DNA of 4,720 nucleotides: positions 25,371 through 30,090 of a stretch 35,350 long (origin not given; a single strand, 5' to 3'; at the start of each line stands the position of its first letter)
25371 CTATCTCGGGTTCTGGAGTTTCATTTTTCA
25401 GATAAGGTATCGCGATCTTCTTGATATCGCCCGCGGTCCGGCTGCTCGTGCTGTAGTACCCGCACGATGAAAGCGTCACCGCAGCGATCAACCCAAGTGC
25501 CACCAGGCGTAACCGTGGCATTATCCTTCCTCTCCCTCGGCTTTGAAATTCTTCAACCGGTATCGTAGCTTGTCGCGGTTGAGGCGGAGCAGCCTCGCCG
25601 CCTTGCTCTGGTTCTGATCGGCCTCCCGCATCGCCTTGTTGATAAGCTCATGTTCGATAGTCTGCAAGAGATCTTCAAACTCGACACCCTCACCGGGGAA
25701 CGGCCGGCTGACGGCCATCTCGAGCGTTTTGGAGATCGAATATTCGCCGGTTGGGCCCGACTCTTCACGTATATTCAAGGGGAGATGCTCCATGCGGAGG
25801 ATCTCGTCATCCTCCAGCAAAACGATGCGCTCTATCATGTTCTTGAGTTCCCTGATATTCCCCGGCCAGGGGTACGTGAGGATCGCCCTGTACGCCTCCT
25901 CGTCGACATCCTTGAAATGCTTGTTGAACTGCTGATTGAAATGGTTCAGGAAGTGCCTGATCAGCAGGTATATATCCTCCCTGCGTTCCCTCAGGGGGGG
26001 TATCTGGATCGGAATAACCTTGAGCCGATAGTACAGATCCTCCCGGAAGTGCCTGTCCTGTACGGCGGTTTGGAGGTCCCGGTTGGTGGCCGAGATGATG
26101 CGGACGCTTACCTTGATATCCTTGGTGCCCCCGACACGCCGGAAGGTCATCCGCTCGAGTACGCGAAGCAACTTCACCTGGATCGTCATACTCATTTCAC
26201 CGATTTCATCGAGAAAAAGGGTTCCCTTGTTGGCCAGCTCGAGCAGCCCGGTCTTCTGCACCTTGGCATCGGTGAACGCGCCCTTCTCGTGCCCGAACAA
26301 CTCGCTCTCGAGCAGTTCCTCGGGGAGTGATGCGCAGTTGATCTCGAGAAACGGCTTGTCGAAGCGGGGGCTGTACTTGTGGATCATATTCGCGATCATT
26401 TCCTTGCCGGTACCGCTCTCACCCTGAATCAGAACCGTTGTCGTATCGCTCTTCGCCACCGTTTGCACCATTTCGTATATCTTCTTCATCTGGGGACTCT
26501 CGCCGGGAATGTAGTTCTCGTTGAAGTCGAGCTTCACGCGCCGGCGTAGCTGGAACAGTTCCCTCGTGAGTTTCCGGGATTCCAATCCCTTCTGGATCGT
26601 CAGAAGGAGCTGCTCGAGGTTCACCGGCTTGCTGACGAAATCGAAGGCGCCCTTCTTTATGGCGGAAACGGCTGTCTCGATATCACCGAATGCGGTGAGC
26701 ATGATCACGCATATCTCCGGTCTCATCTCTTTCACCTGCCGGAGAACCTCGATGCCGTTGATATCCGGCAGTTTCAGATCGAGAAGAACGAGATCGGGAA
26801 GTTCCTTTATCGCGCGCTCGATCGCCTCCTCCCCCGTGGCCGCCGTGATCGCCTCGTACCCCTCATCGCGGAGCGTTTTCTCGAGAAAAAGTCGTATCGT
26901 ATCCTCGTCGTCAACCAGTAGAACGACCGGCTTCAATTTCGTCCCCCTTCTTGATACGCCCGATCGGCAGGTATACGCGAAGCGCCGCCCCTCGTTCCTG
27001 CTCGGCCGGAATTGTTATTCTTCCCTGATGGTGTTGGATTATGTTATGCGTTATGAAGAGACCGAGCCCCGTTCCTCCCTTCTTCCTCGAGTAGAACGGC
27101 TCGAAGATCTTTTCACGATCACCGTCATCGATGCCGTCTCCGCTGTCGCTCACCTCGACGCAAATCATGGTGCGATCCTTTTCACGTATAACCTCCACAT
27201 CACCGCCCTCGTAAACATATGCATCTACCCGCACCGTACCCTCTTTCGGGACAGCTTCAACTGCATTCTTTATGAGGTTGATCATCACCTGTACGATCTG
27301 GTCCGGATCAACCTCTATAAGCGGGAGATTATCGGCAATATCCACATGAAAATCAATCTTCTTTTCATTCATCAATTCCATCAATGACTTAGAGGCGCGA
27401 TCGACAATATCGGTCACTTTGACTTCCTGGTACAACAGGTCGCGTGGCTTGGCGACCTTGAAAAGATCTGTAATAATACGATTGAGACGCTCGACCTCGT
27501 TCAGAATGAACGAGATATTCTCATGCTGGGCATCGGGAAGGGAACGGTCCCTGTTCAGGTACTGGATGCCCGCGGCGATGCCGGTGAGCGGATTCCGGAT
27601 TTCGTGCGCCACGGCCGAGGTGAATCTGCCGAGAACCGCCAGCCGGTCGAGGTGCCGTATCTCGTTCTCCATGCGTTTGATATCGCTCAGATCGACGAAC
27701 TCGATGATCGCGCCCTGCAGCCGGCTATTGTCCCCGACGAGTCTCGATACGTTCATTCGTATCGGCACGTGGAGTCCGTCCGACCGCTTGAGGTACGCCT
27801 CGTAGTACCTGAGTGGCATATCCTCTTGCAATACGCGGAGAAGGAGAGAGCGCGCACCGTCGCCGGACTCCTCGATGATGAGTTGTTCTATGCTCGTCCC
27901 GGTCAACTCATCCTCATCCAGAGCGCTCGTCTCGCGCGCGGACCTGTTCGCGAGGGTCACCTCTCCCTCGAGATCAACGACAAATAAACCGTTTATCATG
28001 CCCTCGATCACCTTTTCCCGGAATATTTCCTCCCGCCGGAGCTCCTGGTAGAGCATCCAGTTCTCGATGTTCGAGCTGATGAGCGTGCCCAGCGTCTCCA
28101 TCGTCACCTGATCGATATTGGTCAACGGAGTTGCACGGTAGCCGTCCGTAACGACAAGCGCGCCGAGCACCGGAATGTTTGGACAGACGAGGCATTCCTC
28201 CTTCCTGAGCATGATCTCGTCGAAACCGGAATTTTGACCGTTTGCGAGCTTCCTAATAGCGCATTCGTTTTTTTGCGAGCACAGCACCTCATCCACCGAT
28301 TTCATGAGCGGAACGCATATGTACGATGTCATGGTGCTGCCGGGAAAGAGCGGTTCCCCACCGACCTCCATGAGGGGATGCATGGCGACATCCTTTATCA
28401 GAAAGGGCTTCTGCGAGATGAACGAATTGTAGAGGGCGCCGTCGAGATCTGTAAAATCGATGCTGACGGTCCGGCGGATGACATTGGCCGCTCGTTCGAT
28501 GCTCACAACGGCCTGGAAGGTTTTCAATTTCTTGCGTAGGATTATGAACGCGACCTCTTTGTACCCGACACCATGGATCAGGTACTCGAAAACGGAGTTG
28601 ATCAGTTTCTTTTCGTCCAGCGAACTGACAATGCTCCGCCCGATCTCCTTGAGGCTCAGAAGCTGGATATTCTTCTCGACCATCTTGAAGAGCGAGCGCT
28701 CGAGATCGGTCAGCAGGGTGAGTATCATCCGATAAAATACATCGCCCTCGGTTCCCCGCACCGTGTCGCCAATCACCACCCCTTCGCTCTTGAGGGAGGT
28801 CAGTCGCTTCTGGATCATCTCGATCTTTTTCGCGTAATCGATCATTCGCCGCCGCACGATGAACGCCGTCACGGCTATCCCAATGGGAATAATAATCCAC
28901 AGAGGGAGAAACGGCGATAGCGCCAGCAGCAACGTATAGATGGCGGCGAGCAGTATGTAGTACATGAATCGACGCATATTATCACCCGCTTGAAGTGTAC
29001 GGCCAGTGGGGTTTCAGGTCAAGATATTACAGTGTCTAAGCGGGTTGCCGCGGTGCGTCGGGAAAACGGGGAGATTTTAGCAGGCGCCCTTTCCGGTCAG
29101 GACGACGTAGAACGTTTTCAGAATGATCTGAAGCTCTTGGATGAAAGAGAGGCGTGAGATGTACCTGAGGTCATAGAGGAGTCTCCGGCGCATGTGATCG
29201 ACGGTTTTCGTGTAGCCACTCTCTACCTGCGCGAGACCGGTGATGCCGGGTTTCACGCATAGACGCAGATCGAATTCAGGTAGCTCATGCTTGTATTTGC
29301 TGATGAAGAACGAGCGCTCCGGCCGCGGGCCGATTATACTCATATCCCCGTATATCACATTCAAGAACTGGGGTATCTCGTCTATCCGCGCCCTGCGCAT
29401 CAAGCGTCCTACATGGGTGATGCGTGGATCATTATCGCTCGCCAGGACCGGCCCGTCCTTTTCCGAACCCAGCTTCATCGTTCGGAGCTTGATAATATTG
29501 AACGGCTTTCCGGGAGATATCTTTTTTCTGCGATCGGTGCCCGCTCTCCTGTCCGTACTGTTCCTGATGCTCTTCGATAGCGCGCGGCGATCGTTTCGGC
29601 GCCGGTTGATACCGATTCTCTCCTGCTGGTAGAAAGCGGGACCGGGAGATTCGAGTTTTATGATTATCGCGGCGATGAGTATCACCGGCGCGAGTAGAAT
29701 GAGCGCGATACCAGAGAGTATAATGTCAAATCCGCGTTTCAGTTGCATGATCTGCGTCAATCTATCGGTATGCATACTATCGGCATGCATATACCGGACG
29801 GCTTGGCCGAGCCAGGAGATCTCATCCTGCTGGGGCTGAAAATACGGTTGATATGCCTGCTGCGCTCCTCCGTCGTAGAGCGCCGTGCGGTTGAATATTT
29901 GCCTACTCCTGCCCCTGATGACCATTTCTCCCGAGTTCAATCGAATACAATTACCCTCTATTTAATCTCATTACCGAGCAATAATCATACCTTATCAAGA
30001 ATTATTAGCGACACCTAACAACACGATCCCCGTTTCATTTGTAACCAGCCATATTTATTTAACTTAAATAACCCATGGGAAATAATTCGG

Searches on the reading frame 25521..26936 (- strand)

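Call 69: search_protein_families(library=pfam, proteins=[window:25521-26936:-], max_evalue=0.00001)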
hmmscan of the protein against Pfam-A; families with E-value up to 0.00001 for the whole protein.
window:25521-26936:- (471 aa): 7 families
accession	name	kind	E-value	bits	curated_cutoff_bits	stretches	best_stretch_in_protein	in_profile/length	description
PF00158.32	Sigma54_activat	-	5.3e-72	241.4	20.2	1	145-311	3-168/168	Sigma-54 interaction domain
PF00072.30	Response_reg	-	1.2e-29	103.2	30.2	1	5-114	1-110/111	Response regulator receiver domain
PF25601.1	AAA_lid_14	-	7e-29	99.9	27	1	316-394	1-79/87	AAA+ ATPase lid domain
PF14532.12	Sigma54_activ_2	-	1.1e-20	74.7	25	1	145-315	2-138/138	Sigma-54 interaction domain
PF02954.25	HTH_8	-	3.2e-08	33.6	22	1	425-463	3-41/42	Bacterial regulatory protein, Fis family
PF07728.20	AAA_5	-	2e-07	31.6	22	1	168-287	2-124/139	AAA domain (dynein-related subfamily)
PF01078.27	Mg_chelatase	-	5.5e-06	26.4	20.3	0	227-285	97-157/207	Magnesium chelatase, subunit ChlI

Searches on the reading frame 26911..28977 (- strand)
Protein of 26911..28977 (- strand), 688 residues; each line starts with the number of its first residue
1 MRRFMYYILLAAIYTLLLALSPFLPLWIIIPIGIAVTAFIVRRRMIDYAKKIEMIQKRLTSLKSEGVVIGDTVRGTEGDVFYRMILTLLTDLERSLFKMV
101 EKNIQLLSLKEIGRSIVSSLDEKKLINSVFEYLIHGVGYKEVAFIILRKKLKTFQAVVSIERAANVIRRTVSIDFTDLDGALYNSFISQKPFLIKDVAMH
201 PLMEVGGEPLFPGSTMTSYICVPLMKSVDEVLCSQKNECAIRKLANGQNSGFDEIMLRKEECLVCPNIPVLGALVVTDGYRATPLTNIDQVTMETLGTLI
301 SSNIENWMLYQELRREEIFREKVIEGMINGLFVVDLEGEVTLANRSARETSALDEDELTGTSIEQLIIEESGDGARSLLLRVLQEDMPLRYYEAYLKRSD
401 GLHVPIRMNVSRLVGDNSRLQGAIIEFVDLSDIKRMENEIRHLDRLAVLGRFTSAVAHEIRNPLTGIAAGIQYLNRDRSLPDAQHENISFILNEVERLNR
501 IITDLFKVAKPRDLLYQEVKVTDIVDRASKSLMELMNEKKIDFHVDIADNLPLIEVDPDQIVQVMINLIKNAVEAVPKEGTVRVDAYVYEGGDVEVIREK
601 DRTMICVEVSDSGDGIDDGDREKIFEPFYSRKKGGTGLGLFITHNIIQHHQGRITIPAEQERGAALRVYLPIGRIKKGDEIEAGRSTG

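Call 69: search_protein_families(library=pfam, proteins=[window:26911-28977:-], max_evalue=0.00001)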
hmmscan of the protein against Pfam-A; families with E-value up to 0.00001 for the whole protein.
window:26911-28977:- (688 aa): 5 families
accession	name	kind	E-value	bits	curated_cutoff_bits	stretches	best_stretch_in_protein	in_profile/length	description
PF02518.31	HATPase_c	-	4.2e-23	82.4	26.4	1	557-672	2-109/111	Histidine kinase-, DNA gyrase B-, and HSP90-like ATPase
PF00512.31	HisKA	-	1.7e-13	50.8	26.9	1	449-510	2-62/66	His Kinase A (phospho-acceptor) domain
PF00989.32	PAS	-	7.5e-11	42.5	22.6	1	320-425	3-108/113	PAS fold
PF13426.13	PAS_9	-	1.3e-08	35.5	27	1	329-432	2-103/103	PAS domain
PF08448.16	PAS_4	-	4.6e-08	33.7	23.1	1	329-432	6-107/110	PAS fold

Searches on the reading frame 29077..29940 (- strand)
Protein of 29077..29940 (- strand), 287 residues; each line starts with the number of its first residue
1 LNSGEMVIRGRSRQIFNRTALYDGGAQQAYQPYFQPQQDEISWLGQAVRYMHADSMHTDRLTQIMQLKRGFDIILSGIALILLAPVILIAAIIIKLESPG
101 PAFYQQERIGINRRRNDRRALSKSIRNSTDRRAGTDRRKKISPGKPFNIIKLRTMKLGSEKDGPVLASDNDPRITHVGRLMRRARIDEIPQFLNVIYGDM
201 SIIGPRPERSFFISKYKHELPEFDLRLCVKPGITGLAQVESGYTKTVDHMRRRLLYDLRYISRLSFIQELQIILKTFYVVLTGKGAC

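Call 69: search_protein_families(library=pfam, proteins=[window:29077-29940:-], max_evalue=0.00001)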
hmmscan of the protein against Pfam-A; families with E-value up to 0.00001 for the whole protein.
window:29077-29940:- (287 aa): 1 family
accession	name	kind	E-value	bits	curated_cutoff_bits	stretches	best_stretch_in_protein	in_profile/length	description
PF02397.22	Bac_transf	-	8.5e-58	195.3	27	2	143-281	45-178/179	Bacterial sugar transferase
